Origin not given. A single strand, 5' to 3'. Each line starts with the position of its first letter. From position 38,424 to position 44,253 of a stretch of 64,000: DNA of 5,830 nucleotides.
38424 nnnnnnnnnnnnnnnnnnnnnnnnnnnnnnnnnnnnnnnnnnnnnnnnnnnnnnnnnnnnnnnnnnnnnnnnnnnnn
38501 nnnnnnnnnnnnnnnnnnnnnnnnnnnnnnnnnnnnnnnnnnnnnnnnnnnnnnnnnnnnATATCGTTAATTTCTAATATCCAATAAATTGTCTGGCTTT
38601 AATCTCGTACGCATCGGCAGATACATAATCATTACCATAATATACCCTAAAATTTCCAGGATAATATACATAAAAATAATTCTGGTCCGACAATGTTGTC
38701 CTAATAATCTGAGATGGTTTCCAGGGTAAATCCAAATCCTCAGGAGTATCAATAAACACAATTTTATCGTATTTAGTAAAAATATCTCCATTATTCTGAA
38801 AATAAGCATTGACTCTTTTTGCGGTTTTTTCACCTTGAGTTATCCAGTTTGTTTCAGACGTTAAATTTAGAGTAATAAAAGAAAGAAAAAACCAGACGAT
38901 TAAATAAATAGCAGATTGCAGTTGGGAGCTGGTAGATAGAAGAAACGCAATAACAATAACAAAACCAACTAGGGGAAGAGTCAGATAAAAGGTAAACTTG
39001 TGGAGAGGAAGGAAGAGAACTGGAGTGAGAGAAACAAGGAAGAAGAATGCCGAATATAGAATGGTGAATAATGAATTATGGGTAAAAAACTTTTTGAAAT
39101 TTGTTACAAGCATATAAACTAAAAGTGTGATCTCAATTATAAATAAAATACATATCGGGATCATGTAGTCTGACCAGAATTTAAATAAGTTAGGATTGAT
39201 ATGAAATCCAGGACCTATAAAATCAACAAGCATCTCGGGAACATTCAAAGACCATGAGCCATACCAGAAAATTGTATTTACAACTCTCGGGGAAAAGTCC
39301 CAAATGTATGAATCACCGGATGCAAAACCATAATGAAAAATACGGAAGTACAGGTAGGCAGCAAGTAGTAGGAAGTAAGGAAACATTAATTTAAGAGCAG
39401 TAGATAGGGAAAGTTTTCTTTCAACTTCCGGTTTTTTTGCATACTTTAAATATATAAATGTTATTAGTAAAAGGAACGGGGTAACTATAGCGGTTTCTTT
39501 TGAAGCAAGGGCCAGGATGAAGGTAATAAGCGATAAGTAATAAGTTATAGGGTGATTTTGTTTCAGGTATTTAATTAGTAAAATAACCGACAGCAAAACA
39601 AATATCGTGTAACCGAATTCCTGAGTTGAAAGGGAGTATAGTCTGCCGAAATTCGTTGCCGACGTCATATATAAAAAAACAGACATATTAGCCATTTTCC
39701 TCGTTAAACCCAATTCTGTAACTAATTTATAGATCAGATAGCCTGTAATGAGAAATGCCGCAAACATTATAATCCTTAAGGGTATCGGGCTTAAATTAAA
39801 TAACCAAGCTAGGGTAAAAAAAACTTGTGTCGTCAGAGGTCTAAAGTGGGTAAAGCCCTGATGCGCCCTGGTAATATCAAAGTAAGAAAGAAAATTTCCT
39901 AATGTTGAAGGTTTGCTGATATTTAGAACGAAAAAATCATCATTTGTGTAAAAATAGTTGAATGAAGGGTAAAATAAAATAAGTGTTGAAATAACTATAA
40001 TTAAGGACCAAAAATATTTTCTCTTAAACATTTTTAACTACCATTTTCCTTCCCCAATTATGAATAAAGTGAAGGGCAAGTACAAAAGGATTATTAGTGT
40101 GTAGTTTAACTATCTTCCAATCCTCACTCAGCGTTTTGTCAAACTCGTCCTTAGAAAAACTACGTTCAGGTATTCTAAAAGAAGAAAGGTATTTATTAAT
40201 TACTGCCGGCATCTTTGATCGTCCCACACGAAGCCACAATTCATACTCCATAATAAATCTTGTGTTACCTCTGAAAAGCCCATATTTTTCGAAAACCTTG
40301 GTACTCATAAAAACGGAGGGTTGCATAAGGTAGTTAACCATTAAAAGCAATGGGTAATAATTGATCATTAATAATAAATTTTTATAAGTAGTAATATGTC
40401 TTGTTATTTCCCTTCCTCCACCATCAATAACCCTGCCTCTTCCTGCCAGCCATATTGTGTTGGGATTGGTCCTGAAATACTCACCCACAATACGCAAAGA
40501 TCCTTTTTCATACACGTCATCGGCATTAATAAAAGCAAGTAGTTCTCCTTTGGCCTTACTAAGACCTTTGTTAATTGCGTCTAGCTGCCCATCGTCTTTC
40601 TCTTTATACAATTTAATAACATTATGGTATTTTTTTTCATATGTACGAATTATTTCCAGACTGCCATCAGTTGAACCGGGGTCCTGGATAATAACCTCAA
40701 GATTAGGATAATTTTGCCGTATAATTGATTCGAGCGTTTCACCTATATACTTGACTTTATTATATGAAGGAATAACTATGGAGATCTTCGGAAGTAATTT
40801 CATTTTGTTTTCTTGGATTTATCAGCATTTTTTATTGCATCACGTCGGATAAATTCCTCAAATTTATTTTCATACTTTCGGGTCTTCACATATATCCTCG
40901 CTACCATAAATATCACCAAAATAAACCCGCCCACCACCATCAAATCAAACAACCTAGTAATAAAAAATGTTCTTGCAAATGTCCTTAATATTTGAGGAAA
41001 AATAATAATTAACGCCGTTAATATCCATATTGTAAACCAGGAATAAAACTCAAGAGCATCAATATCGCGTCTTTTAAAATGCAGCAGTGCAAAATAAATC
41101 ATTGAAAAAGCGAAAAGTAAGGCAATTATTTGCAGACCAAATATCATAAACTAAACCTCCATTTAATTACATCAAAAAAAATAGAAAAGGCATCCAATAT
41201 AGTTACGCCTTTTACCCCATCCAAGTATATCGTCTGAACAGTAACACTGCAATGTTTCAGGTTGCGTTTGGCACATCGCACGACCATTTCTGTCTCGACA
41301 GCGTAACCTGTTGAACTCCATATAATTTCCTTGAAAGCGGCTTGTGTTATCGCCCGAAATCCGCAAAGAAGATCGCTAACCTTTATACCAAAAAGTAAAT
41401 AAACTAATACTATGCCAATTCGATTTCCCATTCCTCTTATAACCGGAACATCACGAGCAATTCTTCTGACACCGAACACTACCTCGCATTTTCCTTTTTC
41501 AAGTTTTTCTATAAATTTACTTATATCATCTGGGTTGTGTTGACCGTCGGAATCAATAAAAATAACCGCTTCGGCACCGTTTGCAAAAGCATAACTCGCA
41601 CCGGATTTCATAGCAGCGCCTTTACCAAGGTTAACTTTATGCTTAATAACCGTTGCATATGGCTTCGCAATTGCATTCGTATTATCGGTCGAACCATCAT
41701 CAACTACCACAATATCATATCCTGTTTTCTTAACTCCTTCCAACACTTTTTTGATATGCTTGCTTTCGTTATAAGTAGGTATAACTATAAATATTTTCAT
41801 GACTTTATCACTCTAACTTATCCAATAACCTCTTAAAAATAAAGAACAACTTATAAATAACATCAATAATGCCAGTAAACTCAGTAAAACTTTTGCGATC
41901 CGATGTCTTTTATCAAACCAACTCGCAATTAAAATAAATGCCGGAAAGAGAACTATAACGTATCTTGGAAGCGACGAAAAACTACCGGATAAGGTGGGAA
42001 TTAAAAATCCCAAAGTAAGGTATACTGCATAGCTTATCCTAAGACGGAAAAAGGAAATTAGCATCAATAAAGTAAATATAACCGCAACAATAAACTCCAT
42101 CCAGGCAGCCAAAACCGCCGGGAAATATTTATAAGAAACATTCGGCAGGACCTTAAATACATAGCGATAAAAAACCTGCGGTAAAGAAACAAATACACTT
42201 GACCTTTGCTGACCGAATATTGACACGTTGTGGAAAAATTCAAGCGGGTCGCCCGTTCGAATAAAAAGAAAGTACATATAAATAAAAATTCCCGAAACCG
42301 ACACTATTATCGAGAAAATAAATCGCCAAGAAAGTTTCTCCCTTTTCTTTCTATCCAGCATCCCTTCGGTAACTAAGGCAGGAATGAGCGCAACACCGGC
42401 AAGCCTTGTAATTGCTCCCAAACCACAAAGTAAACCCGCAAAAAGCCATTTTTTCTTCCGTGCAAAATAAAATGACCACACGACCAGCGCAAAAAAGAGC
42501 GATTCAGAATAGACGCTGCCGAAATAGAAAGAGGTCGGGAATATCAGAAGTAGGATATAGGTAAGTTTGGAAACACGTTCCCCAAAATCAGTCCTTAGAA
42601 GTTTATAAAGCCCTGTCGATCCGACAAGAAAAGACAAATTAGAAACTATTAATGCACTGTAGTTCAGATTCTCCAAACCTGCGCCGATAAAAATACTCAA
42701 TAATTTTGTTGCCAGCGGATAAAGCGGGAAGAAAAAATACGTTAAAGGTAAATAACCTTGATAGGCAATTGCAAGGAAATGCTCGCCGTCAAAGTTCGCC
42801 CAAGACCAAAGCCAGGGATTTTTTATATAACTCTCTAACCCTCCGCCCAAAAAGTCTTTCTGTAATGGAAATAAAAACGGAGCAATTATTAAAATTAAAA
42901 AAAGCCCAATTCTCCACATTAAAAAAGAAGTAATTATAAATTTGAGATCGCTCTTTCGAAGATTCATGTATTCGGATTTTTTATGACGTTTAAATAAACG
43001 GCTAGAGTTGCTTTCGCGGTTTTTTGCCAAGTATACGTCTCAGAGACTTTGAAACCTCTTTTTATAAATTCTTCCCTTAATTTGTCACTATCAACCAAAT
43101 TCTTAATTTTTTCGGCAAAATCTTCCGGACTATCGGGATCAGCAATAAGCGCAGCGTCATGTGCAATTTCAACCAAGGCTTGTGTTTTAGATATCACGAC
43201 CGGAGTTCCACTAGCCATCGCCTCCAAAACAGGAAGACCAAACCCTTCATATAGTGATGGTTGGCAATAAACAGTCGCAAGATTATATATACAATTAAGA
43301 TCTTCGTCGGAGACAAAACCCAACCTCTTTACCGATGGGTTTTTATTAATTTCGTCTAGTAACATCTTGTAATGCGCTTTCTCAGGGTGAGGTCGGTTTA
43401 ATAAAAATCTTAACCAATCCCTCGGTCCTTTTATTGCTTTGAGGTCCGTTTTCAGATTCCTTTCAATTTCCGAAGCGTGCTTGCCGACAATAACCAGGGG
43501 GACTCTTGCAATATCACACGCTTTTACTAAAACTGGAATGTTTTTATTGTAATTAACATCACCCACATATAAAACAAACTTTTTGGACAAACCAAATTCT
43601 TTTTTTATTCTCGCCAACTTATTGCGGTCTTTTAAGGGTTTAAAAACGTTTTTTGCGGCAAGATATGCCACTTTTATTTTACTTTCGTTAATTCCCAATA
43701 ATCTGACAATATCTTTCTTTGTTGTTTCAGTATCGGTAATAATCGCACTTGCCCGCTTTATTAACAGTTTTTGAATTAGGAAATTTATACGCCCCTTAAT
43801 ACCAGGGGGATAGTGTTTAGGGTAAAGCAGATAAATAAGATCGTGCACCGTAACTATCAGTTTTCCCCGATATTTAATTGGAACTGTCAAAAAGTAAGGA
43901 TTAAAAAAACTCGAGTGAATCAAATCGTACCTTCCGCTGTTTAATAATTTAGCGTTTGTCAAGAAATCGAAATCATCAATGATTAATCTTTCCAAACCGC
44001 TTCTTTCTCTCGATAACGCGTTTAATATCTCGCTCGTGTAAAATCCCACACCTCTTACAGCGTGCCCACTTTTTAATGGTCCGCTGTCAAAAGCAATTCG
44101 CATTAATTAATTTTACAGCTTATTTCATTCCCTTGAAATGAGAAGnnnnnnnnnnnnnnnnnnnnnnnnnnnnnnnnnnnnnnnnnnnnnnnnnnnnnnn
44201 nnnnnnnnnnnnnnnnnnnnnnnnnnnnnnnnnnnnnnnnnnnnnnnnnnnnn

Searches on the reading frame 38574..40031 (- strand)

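Call 5: search_protein_families(library=pfam, proteins=[window:38574-40031:-], max_evalue=1)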
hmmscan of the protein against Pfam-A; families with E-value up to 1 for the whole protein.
window:38574-40031:- (485 aa): 1 family
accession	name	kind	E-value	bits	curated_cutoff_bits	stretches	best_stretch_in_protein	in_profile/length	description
PF13231.12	PMT_2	-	0.00021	22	26.1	1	77-196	16-133/160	Dolichyl-phosphate-mannose-protein mannosyltransferase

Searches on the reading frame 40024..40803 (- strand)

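Call 25: search_protein_families(library=pfam, proteins=[window:40024-40803:-], max_evalue=0.001)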
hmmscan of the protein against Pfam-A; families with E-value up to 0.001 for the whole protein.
window:40024-40803:- (259 aa): 3 families
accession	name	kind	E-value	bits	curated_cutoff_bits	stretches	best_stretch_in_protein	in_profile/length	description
PF00535.33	Glycos_transf_2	-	9.7e-32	110.6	23.3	1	8-138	1-131/168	Glycosyl transferase family 2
PF13641.12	Glyco_tranf_2_3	-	2e-15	57.9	27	1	5-114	1-115/230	Glycosyltransferase like family 2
PF10111.15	Glyco_tranf_2_2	-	1.5e-10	41.5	27.3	1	8-99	1-95/276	Glycosyltransferase like family 2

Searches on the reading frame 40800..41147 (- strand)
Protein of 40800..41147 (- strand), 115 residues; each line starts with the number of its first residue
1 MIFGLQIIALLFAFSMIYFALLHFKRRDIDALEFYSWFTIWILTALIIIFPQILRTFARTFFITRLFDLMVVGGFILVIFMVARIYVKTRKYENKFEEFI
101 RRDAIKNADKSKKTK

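Call 42: search_protein_families(library=pfam, proteins=[window:40800-41147:-], max_evalue=0.001)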
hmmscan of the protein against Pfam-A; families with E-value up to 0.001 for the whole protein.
window:40800-41147:- (115 aa): 1 family
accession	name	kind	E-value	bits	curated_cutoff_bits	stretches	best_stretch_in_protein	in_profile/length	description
PF10066.14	DUF2304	-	2.9e-16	60.1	25.5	1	5-108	2-105/106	Uncharacterized conserved protein (DUF2304)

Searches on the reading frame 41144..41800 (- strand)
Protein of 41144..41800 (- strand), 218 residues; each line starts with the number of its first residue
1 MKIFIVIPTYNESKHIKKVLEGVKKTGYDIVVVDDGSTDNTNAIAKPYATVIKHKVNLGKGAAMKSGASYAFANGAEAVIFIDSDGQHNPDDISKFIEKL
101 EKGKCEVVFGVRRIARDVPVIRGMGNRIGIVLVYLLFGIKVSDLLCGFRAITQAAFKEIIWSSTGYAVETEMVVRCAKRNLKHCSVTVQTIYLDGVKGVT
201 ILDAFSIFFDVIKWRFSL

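Call 25: search_protein_families(library=pfam, proteins=[window:41144-41800:-], max_evalue=0.001)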
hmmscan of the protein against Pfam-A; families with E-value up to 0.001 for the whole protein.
window:41144-41800:- (218 aa): 2 families
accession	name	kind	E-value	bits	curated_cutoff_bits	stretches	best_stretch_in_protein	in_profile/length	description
PF00535.33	Glycos_transf_2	-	4.9e-31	108.4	23.3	1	5-159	2-167/168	Glycosyl transferase family 2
PF10111.15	Glyco_tranf_2_2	-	0.00025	21.1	27.3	1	5-98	2-104/276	Glycosyltransferase like family 2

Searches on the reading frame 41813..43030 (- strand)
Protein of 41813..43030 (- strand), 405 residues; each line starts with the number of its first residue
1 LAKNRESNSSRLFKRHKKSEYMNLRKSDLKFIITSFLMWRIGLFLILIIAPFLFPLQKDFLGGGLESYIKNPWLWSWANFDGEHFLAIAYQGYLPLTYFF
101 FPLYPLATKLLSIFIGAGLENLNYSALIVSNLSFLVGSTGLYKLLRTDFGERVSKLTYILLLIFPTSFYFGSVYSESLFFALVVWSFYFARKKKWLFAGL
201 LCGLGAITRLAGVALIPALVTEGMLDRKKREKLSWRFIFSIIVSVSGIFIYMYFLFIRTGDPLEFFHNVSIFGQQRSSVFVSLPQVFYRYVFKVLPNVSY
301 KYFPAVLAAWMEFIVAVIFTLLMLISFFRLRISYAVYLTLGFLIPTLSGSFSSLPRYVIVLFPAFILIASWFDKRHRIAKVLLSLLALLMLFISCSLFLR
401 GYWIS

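Call 5: search_protein_families(library=pfam, proteins=[window:41813-43030:-], max_evalue=1)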
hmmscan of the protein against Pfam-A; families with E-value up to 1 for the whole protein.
window:41813-43030:- (405 aa): 2 families
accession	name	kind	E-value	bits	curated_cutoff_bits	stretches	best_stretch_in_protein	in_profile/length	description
PF13231.12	PMT_2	-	2.4e-06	28.3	26.1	1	123-240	21-145/160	Dolichyl-phosphate-mannose-protein mannosyltransferase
PF09594.16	GT87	-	0.017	15.3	25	1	104-329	3-214/237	Glycosyltransferase family 87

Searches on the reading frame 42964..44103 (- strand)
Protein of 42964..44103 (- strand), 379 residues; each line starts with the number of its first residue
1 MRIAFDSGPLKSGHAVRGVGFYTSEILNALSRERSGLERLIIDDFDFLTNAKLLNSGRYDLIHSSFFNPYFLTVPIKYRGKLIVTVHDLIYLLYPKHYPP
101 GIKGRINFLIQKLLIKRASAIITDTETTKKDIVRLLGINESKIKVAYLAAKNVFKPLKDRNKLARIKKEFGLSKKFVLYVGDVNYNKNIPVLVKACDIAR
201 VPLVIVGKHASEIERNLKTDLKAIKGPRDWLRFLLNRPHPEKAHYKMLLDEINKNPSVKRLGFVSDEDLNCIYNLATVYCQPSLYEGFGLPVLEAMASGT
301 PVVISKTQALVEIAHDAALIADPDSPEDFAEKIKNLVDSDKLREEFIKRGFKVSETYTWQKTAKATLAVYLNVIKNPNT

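Call 42: search_protein_families(library=pfam, proteins=[window:42964-44103:-], max_evalue=0.001)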
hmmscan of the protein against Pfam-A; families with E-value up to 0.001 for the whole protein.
window:42964-44103:- (379 aa): 6 families
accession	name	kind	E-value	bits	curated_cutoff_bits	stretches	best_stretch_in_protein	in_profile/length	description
PF00534.26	Glycos_transf_1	-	1.1e-31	110.1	26.4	1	167-352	8-171/172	Glycosyl transferases group 1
PF13692.12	Glyco_trans_1_4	-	3.7e-24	86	27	1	175-338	2-141/142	Glycosyl transferases group 1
PF13439.12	Glyco_transf_4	-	9e-13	49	28.5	1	48-147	62-163/170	Glycosyltransferase Family 4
PF13524.12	Glyco_trans_1_2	-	4.4e-08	33.6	25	1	257-367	28-143/144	Glycosyl transferase-like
PF13579.12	Glyco_trans_4_4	-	8.5e-07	29.9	29.7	1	51-145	64-154/158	Glycosyl transferase 4-like domain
PF20706.3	GT4-conflict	-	9.4e-07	28.6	26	1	251-308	254-314/385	Family 4 Glycosyltransferase in conflict systems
